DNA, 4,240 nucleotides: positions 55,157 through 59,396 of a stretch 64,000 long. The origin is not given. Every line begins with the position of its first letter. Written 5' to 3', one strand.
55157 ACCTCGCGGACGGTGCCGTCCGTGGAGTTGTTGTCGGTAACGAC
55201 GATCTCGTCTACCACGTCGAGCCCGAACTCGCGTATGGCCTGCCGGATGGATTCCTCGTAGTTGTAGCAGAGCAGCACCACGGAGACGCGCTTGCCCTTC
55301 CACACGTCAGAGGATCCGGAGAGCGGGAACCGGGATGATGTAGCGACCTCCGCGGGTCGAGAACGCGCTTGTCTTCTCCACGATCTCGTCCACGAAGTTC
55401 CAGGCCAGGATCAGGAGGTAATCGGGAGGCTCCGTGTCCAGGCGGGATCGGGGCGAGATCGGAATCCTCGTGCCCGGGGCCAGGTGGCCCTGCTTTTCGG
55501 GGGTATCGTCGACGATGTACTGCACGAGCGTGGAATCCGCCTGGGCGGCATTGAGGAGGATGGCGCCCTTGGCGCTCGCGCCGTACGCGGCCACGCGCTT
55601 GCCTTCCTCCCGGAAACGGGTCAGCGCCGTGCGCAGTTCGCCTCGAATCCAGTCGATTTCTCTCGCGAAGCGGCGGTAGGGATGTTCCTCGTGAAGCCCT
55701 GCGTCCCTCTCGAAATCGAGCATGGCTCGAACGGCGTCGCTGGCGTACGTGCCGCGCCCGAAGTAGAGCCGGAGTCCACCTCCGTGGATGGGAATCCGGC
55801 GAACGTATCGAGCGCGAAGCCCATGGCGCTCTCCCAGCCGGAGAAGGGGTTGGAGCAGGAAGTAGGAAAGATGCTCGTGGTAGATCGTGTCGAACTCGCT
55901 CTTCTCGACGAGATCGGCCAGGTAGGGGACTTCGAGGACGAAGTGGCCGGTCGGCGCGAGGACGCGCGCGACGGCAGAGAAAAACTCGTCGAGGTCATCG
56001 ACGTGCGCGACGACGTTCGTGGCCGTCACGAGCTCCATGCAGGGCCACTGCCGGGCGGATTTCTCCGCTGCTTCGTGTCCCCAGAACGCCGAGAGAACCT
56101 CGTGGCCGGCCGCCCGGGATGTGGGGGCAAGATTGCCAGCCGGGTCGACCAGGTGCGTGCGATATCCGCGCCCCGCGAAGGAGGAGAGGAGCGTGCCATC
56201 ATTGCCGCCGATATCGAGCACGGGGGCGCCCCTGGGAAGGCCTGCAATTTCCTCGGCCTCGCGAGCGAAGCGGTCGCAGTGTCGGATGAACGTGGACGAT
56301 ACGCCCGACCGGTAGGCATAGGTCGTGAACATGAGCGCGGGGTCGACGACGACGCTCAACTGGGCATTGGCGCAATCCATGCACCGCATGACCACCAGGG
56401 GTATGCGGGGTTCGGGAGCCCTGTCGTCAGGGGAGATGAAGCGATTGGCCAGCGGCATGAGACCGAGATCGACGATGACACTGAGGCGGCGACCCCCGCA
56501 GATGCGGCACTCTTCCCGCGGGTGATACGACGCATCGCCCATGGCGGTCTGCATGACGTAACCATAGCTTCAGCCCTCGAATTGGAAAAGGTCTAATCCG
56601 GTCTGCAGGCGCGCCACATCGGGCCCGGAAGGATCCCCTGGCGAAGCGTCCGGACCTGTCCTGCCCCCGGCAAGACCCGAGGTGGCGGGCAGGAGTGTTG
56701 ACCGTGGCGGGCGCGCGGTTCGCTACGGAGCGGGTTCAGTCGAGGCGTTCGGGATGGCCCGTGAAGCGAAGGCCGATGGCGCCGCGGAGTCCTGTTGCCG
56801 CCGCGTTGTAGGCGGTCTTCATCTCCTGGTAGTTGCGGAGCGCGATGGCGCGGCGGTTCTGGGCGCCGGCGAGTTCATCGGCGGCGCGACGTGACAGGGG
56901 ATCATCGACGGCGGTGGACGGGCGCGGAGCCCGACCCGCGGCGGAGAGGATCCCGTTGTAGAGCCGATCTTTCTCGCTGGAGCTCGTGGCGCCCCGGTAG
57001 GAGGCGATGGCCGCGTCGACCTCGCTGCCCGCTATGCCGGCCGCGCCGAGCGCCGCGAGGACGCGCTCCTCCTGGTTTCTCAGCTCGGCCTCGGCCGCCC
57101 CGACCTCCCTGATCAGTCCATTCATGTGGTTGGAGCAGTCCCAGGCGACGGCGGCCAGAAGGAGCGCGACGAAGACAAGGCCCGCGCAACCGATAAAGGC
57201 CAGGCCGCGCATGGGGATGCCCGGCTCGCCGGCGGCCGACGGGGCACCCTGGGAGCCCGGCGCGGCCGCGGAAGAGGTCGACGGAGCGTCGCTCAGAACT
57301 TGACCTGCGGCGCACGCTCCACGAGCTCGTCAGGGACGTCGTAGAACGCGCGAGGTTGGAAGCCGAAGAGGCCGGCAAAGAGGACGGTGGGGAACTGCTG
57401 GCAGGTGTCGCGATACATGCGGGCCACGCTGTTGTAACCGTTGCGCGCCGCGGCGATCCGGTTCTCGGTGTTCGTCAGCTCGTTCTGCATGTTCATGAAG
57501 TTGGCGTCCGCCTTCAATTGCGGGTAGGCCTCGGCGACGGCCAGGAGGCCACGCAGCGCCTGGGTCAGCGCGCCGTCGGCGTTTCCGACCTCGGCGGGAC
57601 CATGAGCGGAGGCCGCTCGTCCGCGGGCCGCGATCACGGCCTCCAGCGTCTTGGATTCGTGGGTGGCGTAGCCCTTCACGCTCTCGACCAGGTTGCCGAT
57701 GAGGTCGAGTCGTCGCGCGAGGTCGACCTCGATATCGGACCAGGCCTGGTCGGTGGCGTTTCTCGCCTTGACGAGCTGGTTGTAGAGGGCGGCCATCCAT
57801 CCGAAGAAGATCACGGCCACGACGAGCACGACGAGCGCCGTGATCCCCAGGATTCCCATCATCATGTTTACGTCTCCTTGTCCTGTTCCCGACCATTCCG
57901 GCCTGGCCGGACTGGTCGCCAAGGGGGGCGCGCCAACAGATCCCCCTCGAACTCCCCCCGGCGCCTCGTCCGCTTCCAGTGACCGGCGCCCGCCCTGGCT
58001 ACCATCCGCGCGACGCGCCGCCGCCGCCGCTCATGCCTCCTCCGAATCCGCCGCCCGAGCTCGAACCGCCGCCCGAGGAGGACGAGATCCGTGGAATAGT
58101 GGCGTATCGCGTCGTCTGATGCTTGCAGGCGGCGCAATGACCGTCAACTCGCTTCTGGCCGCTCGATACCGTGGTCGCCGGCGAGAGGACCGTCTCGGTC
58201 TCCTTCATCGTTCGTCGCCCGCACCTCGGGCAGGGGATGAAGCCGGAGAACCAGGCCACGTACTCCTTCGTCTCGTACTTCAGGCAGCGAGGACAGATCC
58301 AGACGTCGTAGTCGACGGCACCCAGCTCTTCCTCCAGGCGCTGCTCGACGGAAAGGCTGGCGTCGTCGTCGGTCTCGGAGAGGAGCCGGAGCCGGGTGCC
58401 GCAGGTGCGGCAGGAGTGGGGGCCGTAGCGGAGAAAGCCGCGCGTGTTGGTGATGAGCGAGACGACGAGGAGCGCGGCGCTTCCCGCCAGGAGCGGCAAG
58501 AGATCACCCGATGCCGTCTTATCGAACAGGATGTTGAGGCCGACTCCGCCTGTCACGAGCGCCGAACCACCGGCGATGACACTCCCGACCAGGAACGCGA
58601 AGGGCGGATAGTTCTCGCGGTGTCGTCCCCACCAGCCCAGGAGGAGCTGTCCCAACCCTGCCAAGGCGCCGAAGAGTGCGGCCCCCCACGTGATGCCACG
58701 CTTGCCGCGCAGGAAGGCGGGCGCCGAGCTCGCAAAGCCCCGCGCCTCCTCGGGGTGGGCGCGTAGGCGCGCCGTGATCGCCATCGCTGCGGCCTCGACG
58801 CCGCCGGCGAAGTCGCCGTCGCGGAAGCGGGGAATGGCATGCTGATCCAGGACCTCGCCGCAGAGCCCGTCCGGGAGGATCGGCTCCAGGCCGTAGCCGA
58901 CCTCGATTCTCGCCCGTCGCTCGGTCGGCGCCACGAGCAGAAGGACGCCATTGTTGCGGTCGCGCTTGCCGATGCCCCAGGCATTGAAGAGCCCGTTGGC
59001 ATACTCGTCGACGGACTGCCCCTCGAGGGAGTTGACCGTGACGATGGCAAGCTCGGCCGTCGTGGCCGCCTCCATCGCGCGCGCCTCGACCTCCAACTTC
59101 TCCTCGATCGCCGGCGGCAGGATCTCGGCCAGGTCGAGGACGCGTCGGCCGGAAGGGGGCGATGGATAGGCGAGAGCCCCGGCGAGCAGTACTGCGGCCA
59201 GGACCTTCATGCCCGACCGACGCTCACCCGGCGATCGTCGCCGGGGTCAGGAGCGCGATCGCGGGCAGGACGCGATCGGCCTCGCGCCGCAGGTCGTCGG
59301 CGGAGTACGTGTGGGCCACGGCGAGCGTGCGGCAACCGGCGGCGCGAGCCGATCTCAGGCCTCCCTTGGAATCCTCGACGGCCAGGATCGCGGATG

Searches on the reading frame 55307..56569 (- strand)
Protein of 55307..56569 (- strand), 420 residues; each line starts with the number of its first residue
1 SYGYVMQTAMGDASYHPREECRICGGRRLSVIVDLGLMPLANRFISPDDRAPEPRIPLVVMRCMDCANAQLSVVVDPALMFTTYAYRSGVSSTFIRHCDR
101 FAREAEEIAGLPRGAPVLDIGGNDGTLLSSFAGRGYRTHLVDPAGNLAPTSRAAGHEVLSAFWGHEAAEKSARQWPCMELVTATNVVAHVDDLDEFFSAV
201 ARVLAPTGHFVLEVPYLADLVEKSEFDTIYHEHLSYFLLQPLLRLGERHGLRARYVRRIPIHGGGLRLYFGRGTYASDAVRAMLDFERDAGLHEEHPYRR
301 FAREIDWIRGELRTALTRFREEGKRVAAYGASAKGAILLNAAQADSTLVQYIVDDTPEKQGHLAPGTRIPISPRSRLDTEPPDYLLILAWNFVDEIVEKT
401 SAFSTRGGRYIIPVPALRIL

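Call 16: search_protein_families(library=pfam, proteins=[window:55307-56569:-], max_evalue=0.001)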
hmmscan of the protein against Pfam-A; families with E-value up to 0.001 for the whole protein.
window:55307-56569:- (420 aa): 6 families
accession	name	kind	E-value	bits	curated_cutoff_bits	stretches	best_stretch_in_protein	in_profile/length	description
PF08484.17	Methyltransf_14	-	2.3e-49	167.7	23.5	1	260-415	1-160/160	C-methyltransferase C-terminal domain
PF08421.16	Methyltransf_13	-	1.2e-17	64.2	31.3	1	21-81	1-62/62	Putative zinc binding domain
PF13489.12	Methyltransf_23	-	7.5e-16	58.7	27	1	102-253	10-161/164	Methyltransferase domain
PF08242.18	Methyltransf_12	-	7.4e-08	33.5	30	1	118-210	1-98/98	Methyltransferase domain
PF08241.18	Methyltransf_11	-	1.8e-07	32.1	21.2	1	118-212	1-95/95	Methyltransferase domain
PF13649.12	Methyltransf_25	-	3e-05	25.1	27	1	117-208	1-97/97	Methyltransferase domain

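Call 65: search_protein_families(library=ncbifam, proteins=[window:55307-56554:-], max_evalue=0.00001)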
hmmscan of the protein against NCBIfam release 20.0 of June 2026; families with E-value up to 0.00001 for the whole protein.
window:55307-56554:- (415 aa): 2 families
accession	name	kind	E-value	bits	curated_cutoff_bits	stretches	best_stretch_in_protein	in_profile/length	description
NF045667.1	MTase_DVU1556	equivalog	2.9e-06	26.9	155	1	98-207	12-119/213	DVU_1556 family methyltransferase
TIGR01983.1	UbiG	equivalog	7.9e-06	25.3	102.95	0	102-207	47-151/228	bifunctional 2-polyprenyl-6-hydroxyphenol methylase/3-demethylubiquinol 3-O-methyltransferase UbiG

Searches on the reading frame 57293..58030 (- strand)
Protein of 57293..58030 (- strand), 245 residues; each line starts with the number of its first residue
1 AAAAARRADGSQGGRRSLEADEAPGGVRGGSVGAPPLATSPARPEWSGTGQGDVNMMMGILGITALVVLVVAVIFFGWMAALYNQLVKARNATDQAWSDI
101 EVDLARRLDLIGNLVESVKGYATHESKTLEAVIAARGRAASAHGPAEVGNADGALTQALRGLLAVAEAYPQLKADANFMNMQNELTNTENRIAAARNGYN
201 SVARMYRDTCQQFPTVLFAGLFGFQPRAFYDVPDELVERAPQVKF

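Call 16: search_protein_families(library=pfam, proteins=[window:57293-58030:-], max_evalue=0.001)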
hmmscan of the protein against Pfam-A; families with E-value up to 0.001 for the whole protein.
window:57293-58030:- (245 aa): 1 family
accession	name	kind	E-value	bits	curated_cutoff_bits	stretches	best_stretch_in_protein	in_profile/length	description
PF04011.17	LemA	-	2.2e-53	180.5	26.2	1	96-245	1-149/149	LemA family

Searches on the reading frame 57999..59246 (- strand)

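Call 16: search_protein_families(library=pfam, proteins=[window:57999-59246:-], max_evalue=0.001)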
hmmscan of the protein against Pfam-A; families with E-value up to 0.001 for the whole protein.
window:57999-59246:- (415 aa): 1 family
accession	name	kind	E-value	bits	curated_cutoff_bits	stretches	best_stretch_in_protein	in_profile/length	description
PF04536.20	TPM_phosphatase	-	5.8e-38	130.2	22.1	1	36-159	1-124/125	TPM domain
